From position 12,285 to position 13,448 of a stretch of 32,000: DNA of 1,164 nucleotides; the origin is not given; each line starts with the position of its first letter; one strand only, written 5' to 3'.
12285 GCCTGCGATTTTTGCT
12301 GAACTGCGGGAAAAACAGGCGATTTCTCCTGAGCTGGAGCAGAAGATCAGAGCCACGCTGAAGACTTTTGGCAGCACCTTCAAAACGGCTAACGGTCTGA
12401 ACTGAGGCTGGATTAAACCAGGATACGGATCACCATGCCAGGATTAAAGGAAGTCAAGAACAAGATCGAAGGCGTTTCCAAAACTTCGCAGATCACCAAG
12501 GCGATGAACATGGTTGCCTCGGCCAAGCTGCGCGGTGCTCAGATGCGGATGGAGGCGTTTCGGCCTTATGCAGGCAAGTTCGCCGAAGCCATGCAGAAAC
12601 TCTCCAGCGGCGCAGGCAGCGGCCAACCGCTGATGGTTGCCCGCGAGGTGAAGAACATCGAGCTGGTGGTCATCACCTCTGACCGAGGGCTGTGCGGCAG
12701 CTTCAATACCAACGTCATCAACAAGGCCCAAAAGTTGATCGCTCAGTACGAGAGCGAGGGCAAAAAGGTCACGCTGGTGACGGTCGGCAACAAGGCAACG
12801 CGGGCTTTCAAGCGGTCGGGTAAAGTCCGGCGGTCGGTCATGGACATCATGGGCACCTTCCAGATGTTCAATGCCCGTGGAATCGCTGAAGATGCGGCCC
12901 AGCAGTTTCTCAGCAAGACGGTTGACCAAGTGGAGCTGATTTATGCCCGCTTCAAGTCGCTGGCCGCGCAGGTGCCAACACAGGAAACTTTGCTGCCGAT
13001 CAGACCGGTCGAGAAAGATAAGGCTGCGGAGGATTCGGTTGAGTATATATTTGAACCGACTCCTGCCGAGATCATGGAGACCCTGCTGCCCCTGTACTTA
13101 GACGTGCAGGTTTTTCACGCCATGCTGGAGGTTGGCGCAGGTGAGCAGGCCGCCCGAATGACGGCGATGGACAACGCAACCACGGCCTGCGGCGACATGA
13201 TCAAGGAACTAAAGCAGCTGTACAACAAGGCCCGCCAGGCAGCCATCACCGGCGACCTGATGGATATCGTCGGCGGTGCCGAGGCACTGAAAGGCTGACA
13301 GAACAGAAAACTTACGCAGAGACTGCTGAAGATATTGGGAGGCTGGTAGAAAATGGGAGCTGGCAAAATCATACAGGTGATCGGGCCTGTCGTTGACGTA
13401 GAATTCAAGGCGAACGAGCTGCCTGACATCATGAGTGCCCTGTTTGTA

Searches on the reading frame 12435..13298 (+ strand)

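Call 64: search_protein_families(library=pfam, proteins=[window:12435-13298:+], max_evalue=0.001)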
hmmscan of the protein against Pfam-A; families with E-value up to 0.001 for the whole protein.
window:12435-13298:+ (287 aa): 1 family
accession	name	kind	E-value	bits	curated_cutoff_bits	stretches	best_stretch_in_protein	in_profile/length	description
PF00231.24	ATP-synt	-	2.5e-94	316.6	39.9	1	4-285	2-285/285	ATP synthase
